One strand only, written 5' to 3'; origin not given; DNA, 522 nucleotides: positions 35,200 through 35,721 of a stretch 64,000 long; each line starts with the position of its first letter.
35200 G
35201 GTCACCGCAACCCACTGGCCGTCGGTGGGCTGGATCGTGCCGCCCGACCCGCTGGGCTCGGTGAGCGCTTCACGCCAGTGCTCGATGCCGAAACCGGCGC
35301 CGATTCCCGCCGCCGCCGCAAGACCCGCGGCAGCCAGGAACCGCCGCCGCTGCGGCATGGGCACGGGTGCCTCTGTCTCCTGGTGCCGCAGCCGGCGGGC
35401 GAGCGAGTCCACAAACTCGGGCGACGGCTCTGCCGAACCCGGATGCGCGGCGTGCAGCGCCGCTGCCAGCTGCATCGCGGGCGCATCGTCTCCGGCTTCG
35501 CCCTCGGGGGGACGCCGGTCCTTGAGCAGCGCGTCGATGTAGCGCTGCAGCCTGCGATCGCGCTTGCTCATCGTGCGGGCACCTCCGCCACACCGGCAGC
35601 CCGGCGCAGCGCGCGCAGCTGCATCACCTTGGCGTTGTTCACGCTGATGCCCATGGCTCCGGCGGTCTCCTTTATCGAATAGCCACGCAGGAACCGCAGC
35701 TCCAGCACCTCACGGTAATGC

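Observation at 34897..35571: Rieske-fold domain with Asp in place of the first His ligand, on a Tat-anchored protein translationally coupled to an ECF sigma factor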

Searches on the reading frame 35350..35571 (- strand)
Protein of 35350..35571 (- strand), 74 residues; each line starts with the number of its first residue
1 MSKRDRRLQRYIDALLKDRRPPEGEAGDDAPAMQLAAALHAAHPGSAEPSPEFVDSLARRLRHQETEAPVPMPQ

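Call 26: search_protein_representatives(alignment_id=A1)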
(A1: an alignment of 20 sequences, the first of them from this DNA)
Query: 20 sequences, 74 profile positions. Proteins with E-value up to 0.001 (for the whole library): 274; up to 1e-10: 23; up to 1e-30: 0. The best 150 are listed.
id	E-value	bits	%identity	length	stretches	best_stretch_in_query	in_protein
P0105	4.9e-30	119.5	-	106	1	1-73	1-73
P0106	2.0e-25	104.7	-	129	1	1-72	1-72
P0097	2.7e-22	94.7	-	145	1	11-74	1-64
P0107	2.7e-19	85.1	-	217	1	4-66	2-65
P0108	2.5e-18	82.0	-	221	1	6-68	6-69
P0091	2.5e-17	78.8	-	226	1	1-70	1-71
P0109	1.9e-16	76.0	-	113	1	3-68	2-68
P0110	6.1e-15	71.1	-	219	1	1-66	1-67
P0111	7.5e-14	67.7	-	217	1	7-70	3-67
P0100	8.7e-14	67.4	-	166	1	27-69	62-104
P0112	1.5e-13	66.7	-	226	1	2-64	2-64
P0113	1.6e-13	66.6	-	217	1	4-69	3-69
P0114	1.1e-12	63.9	-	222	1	1-69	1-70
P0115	2.3e-12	62.9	-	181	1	3-71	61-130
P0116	7.4e-12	61.3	-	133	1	5-71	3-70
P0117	7.6e-12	61.2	-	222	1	1-69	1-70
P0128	2.3e-10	56.5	-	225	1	1-65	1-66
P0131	5.7e-10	55.2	-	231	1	5-66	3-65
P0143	2.8e-09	53.0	-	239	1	7-63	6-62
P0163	2.3e-08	50.1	-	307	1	9-68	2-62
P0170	4.5e-08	49.2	-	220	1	5-68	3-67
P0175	5.8e-08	48.8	-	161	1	6-64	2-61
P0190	1.4e-07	47.5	-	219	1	5-70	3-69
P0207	5.5e-07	45.7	-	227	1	6-63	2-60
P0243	3.3e-06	43.2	-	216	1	4-68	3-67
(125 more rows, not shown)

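Call 32: search_protein_families(library=ncbifam, proteins=[P0170, P0190, P0243, P0128, P0207, P0143], max_evalue=0.01)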
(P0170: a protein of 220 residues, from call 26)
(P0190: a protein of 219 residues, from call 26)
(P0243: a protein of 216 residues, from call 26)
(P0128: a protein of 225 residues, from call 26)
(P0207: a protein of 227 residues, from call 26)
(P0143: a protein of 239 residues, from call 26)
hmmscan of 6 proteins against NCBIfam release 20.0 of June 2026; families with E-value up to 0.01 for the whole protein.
P0170 (220 aa): 2 families
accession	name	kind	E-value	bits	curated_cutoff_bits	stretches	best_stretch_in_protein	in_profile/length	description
NF052375.1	antisigma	equivalog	2.2e-08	34.4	100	1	29-180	33-183/217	anti-sigma factor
NF010501.0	PRK13920.1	subfamily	2.6e-07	30.5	225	1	68-197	65-192/213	putative anti-sigmaE protein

P0190 (219 aa): 3 families
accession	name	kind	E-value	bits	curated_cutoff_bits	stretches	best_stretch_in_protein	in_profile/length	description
NF052375.1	antisigma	equivalog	2.3e-08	34.3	100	1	27-182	31-186/217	anti-sigma factor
NF010501.0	PRK13920.1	subfamily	4.3e-05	23.2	225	1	52-181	44-177/213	putative anti-sigmaE protein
NF038083.1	CU044_5270_fam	subfamily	0.0003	20.7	100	1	54-141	10-85/284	CU044_5270 family protein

P0243 (216 aa): 1 family
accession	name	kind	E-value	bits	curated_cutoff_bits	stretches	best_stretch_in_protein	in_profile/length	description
NF052375.1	antisigma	equivalog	3.8e-06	27.1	100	1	24-151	28-155/217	anti-sigma factor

P0128 (225 aa): 7 families
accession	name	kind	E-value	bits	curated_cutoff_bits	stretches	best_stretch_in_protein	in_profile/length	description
NF045928.1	Cytb6fFeSPetC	equivalog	1.2e-09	37.7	250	1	69-195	7-138/179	cytochrome b6-f complex iron-sulfur subunit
NF010001.0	PRK13474.1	subfamily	4.3e-09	35.9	154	1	74-195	12-137/178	cytochrome b6-f complex iron-sulfur subunit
NF041174.1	SDX_Thmprot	equivalog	8.3e-09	35.6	170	1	150-193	28-72/109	sulredoxin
TIGR02694.1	arsenite_ox_S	equivalog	9.8e-07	28.7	95.65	1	144-191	39-84/129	arsenate reductase (azurin) small subunit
NF050121.1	bc1_QcrA_actin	exception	7.6e-06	25.7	275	1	158-192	240-275/319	cytochrome bc1 complex Rieske iron-sulfur subunit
TIGR01416.1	Rieske_proteo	equivalog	7.7e-05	22.8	97.4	1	160-194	111-148/176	ubiquinol-cytochrome c reductase iron-sulfur subunit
NF007422.0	PRK09965.1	equivalog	0.0044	17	113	1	132-219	10-98/106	bifunctional 3-phenylpropionate/cinnamic acid dioxygenase ferredoxin subunit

P0207 (227 aa): 6 families
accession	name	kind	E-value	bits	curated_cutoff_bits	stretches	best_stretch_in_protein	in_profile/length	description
NF045928.1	Cytb6fFeSPetC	equivalog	6.7e-08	32.1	250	1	159-201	103-145/179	cytochrome b6-f complex iron-sulfur subunit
NF050121.1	bc1_QcrA_actin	exception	7.4e-08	32.3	275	1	154-197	237-283/319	cytochrome bc1 complex Rieske iron-sulfur subunit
NF041174.1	SDX_Thmprot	equivalog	1.3e-07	31.7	170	1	149-194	28-74/109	sulredoxin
NF010001.0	PRK13474.1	subfamily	1.6e-07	30.9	154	1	160-197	103-140/178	cytochrome b6-f complex iron-sulfur subunit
TIGR01416.1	Rieske_proteo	equivalog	6.8e-07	29.5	97.4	1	158-207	110-162/176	ubiquinol-cytochrome c reductase iron-sulfur subunit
TIGR02694.1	arsenite_ox_S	equivalog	4.3e-06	26.7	95.65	1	148-192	43-86/129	arsenate reductase (azurin) small subunit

P0143 (239 aa): 7 families
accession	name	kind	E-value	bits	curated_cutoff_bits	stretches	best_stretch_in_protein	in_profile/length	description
NF010001.0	PRK13474.1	subfamily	2.3e-11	43.4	154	1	159-225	102-162/178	cytochrome b6-f complex iron-sulfur subunit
NF045928.1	Cytb6fFeSPetC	equivalog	3e-11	43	250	1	158-225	102-166/179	cytochrome b6-f complex iron-sulfur subunit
TIGR02694.1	arsenite_ox_S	equivalog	1.5e-06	28.1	95.65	1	154-223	48-114/129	arsenate reductase (azurin) small subunit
NF050121.1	bc1_QcrA_actin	exception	1.8e-06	27.7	275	1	156-221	239-301/319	cytochrome bc1 complex Rieske iron-sulfur subunit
TIGR01416.1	Rieske_proteo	equivalog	1.9e-05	24.8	97.4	1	156-197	108-152/176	ubiquinol-cytochrome c reductase iron-sulfur subunit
NF041174.1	SDX_Thmprot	equivalog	3.5e-05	23.9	170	1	150-197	29-78/109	sulredoxin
NF007422.0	PRK09965.1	equivalog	0.00018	21.5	113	1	128-224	7-98/106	bifunctional 3-phenylpropionate/cinnamic acid dioxygenase ferredoxin subunit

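Call 37: find_encoding_contigs(protein=P0143, flank=4000, max_places=2)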
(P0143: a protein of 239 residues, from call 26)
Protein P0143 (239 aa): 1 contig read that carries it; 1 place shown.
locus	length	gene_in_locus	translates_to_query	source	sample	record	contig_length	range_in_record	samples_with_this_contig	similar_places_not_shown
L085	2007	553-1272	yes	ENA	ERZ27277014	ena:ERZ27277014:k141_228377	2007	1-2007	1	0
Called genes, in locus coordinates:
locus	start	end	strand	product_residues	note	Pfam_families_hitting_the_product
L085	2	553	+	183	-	?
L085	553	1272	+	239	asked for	PF00355:Rieske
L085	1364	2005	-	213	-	?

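Call 38: find_encoding_contigs(protein=P0207, flank=4000, max_places=2)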
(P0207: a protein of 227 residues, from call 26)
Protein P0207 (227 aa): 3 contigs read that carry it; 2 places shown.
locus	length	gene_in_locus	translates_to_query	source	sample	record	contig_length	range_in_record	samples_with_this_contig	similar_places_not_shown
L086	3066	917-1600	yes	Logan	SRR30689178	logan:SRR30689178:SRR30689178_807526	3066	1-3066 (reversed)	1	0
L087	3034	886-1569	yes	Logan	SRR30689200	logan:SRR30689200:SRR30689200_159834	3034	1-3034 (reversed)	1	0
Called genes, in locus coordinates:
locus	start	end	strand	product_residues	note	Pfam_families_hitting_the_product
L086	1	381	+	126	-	?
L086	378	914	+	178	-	PF04542:Sigma70_r2, PF08281:Sigma70_r4_2, PF04545:Sigma70_r4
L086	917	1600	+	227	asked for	PF00355:Rieske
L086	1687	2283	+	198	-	-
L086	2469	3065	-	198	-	?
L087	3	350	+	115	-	?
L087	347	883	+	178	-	PF04542:Sigma70_r2, PF08281:Sigma70_r4_2, PF04545:Sigma70_r4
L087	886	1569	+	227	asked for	PF00355:Rieske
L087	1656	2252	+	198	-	-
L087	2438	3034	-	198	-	?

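Call 39: find_encoding_contigs(protein=P0170, flank=3000, max_places=2)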
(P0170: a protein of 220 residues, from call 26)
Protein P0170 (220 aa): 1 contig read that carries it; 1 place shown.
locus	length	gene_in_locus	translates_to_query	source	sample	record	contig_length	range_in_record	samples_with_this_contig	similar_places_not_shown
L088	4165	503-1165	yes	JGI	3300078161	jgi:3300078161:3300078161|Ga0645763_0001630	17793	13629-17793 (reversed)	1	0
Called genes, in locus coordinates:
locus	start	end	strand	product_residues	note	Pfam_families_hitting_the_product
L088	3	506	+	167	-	?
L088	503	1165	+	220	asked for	-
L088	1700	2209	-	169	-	PF03640:Lipoprotein_15 (weak)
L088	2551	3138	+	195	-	PF04264:YceI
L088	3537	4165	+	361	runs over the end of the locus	PF01058:Oxidored_q6, PF14720:NiFe_hyd_SSU_C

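Call 40: find_encoding_contigs(protein=P0128, flank=3000, max_places=2)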
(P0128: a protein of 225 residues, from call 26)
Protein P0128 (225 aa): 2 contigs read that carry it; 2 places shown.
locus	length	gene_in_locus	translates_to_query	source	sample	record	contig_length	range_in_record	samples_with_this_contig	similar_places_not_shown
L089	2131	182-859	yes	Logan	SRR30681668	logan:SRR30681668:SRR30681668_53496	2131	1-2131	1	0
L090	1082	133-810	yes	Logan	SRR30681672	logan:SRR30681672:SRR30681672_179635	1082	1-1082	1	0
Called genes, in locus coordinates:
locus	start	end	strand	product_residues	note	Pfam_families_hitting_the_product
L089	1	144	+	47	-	?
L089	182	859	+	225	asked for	PF00355:Rieske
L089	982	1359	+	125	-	PF11666:DUF2933 (weak)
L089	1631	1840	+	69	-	-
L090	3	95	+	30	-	?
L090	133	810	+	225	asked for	PF00355:Rieske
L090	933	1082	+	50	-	?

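Call 41: find_encoding_contigs(protein=P0113, flank=3000, max_places=2)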
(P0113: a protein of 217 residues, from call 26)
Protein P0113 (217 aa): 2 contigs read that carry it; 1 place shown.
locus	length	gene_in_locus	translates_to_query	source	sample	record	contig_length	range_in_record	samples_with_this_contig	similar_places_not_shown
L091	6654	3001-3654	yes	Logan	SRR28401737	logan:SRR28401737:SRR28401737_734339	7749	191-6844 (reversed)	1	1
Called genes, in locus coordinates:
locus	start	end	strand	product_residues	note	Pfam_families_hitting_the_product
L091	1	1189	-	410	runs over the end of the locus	PF00027:cNMP_binding, PF13545:HTH_Crp_2, PF00990:GGDEF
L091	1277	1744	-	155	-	PF00011:HSP20, PF17886:ArsA_HSP20 (weak)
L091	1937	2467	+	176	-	PF03640:Lipoprotein_15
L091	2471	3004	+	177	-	PF07638:Sigma70_ECF (weak), PF04542:Sigma70_r2, PF08281:Sigma70_r4_2, PF04545:Sigma70_r4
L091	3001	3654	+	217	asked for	PF00355:Rieske (weak)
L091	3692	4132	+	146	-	PF10604:Polyketide_cyc2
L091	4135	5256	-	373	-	PF00226:DnaJ, PF01556:DnaJ_C, PF15777:Anti-TRAP (faint), PF27659:CHP02642 (faint), PF00684:DnaJ_CXXCXGXG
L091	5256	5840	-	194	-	PF01025:GrpE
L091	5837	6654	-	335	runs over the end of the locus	?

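Call 55: search_protein_families(library=pfam, proteins=[P0170], max_evalue=0.001)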
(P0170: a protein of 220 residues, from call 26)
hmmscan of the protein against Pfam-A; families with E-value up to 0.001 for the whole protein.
P0170 (220 aa): 0 families

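Call 59: search_solved_structures(query=A1, max_evalue=10, show_alignments=3)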
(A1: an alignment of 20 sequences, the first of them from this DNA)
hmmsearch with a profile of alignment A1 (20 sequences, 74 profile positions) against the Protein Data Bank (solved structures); distinct sequences matched with E-value up to 10: 8.
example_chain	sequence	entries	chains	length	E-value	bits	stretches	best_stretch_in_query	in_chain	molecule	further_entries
3ds2_A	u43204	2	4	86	0.25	14.7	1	45-70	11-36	HIV-1 CAPSID PROTEIN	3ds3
2lv3_A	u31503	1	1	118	0.28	14.5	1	40-70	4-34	Thioredoxin reductase 3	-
2z7j_A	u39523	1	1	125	0.41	14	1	29-59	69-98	Capsid assembly protein VP3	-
9eqp_A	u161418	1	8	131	0.43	13.9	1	29-59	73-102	Capsid protein VP3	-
2r18_A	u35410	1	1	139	0.46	13.8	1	29-59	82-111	Capsid assembly protein VP3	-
3rva_A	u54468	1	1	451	0.5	13.7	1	13-68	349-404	Organophosphorus acid anhydrolase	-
6f3t_F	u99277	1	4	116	0.68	13.3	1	10-60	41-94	Transcription initiation factor TFIID subunit 9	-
4usn_A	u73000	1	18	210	0.81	13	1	45-70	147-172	P24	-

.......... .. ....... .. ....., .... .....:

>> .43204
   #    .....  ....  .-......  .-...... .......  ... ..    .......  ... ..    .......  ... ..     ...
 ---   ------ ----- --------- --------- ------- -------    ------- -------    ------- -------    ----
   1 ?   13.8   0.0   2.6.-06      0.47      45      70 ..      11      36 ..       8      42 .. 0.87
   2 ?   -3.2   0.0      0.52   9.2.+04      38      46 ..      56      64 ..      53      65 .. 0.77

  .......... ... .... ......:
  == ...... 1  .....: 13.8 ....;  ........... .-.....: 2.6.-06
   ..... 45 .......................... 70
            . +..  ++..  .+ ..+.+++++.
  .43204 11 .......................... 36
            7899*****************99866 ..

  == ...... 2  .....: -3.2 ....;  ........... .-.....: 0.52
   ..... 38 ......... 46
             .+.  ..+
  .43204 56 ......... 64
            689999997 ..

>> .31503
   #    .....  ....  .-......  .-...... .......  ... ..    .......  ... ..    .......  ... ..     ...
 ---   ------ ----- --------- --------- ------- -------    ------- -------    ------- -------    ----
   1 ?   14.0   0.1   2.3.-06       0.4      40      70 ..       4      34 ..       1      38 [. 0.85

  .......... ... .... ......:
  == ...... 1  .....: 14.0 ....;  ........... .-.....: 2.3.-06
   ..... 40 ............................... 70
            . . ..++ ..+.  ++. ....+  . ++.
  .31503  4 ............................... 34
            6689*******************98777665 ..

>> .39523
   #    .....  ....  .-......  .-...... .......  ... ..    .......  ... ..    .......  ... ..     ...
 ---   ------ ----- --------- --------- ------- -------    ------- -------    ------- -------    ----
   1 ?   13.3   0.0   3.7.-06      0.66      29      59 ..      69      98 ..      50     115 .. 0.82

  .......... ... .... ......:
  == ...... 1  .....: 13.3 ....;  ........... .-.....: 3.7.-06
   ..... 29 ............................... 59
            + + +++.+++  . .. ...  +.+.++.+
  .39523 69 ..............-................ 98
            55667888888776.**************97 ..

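Call 63: predict_structure(alignment_id=A1)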
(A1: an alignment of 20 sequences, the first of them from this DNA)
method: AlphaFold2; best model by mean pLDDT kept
length: 74 residues; sequences in the alignment: 20
mean_pLDDT: 65.5   pTM: 0.37
mean pLDDT of the five models: 65.5, 63.2, 62.2, 61.9, 57.8
residues with pLDDT >= 90: 0; 70-90: 26; 50-70: 47; < 50: 1
segments of 3 or more residues with pLDDT < 50: none
pLDDT, mean of each block of 10 residues (from residue 1): 67 70 59 69 67 72 60 51
secondary structure, 60 per line:
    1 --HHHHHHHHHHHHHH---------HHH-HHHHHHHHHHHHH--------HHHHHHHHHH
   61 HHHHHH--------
elements in order: H3-16 H30-42 H51-66

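Call 67: fold_search(model_id=the predicted structure, library=pdb)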
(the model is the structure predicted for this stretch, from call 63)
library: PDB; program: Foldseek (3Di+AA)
matches with E <= 10: 36; with E <= 0.001: 0
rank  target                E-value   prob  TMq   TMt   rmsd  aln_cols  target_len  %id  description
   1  6n67                  7.5e-01  0.38  0.42  0.11   5.0        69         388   16  Crystal structure of the ligase domain of fungal tRNA ligase Trl1 (released 2019-07-03)
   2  8rbj_A                7.5e-01  0.38  0.42  0.11   5.1        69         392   16  Structure of fungal tRNA ligase in complex with RNA (released 2025-06-18)
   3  6n0t                  9.0e-01  0.35  0.41  0.11   5.0        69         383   16  tRNA ligase (released 2019-01-09)
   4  5d18                  1.5e+00  0.08  0.23  0.11  10.5        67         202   25  Crystal structure of Mycobacterium tuberculosis Rv0302, form I (released 2015-10-07)
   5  5n6y_F                2.3e+00  0.14  0.38  0.30   6.9        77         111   16  Azotobacter vinelandii vanadium nitrogenase (released 2017-07-26)
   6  9r3w                  2.4e+00  0.18  0.41  0.07   5.1        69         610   16  Fungal tRNA ligase Trl1-LIG-KIN (released 2025-10-08)
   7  9b0x_D                2.9e+00  0.06  0.27  0.07  10.3        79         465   13  Artemia franciscana ATP synthase state 2 (composite structure), pH 7.0 (released 2025-03-26)
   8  6a4l_B                3.1e+00  0.05  0.23  0.12  10.8        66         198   23  AcrR from Mycobacterium tuberculosis (released 2019-06-26)
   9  6fea_C                3.3e+00  0.15  0.41  0.32   5.9        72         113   15  A. vinelandii vanadium nitrogenase, turnover state (released 2018-03-28)
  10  5n6y_C                3.7e+00  0.10  0.38  0.29   6.9        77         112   16  Azotobacter vinelandii vanadium nitrogenase (released 2017-07-26)
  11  8oie_B                6.1e+00  0.12  0.44  0.32   5.8        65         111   20  Iron Nitrogenase Complex from Rhodobacter capsulatus (released 2023-10-04)
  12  3x38_B                6.1e+00  0.09  0.42  0.40  10.1        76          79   14  Crystal structure of the C-terminal domain of Sld7 (released 2015-08-19)
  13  6n0v_A                6.1e+00  0.09  0.41  0.11   4.3        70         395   16  tRNA ligase (released 2019-01-09)
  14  7xy5                  6.1e+00  0.02  0.21  0.10  11.6        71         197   18  HapR_Double Mutant with CHES buffer (released 2023-02-22)
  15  8jbc_B                6.9e+00  0.04  0.29  0.07   9.6        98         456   23  Crystal Structure of the Csm6 K137A mutant from Thermus thermophilus HB8 in its apo form (released 2023-12-13)
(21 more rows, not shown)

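Call 73: list_cluster_members(proteins=[P0207, P0175, P0170, P0143, P0117, P0131, P0163, P0190, P0002, P0091])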
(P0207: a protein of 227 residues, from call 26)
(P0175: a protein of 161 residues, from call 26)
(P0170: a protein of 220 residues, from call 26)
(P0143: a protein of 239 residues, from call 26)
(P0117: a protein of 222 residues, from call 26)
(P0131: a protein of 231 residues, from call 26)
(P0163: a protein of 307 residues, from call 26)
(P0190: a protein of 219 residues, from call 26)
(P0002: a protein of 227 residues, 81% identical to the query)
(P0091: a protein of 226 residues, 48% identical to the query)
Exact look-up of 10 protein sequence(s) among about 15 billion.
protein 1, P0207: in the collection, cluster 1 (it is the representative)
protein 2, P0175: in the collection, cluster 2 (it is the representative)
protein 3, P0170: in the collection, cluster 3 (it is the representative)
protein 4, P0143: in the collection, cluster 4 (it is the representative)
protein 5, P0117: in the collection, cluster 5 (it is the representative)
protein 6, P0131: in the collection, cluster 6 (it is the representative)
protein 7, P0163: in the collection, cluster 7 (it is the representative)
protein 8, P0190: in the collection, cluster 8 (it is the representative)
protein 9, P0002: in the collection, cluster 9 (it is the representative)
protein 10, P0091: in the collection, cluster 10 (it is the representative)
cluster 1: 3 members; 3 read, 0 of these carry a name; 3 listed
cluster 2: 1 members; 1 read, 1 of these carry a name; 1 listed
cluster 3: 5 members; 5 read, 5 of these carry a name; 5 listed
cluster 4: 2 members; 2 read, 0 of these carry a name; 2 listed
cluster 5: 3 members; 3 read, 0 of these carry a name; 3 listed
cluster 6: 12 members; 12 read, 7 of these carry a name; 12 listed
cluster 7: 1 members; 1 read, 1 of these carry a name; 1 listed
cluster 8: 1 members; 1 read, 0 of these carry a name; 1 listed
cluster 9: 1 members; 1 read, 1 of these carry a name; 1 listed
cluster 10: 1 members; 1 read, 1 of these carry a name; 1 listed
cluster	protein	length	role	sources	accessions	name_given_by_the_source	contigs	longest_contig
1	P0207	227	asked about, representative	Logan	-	-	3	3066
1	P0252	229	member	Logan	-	-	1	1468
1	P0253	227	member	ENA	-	-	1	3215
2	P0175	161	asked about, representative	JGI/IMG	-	cytochrome b6-f complex iron-sulfur subunit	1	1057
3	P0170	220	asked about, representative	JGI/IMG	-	hypothetical protein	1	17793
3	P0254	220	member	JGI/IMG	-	hypothetical protein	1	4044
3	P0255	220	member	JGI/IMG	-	hypothetical protein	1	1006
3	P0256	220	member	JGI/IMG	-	hypothetical protein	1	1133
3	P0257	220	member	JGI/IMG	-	hypothetical protein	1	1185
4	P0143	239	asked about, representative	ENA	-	-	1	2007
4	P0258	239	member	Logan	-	-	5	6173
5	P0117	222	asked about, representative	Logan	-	-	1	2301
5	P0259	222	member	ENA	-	-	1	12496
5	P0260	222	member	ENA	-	-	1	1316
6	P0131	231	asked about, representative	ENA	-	-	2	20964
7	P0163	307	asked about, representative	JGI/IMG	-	nitrite reductase/ring-hydroxylating ferredoxin subunit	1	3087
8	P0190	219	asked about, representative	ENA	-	-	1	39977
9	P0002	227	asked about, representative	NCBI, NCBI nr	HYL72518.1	MAG TPA: Rieske (2Fe-2S) protein [Candidatus Dormibacteraeota bacterium] | Rieske (2Fe-2S) protein [Candidatus Dormibacteraeota bacterium]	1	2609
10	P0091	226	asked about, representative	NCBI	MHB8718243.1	MAG: QcrA and Rieske domain-containing protein [Candidatus Dormibacteria bacterium]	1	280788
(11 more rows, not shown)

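Call 76: find_homologous_proteins(query=A4, max_evalue=0.00001)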
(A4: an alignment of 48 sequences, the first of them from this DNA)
Query A4 (48 sequences) (70 aa, profile of the alignment): 91 proteins with E <= 0.00001 among 2762 candidates.
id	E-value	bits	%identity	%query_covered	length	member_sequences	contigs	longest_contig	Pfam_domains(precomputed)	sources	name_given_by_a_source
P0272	2.0e-23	100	42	93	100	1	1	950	-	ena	-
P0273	4.2e-23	99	53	80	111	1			-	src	-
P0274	5.8e-23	98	53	80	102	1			-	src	-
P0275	8.5e-23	98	54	80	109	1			-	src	-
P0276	1.1e-22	97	54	80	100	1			-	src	-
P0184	1.3e-22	97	43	89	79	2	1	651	-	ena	-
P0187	4.3e-22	96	40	80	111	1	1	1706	-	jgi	-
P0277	1.8e-21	94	41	93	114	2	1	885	-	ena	-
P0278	2.0e-21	93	49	84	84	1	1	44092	-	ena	-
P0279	9.5e-21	91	46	86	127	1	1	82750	-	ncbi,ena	-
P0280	1.1e-20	91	43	89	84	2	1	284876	-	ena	-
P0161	1.6e-20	91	46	86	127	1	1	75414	-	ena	-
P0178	1.7e-20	90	42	84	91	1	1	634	-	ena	-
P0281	5.5e-20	89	44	93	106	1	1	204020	-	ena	-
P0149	6.6e-20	89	34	91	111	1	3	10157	-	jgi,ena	-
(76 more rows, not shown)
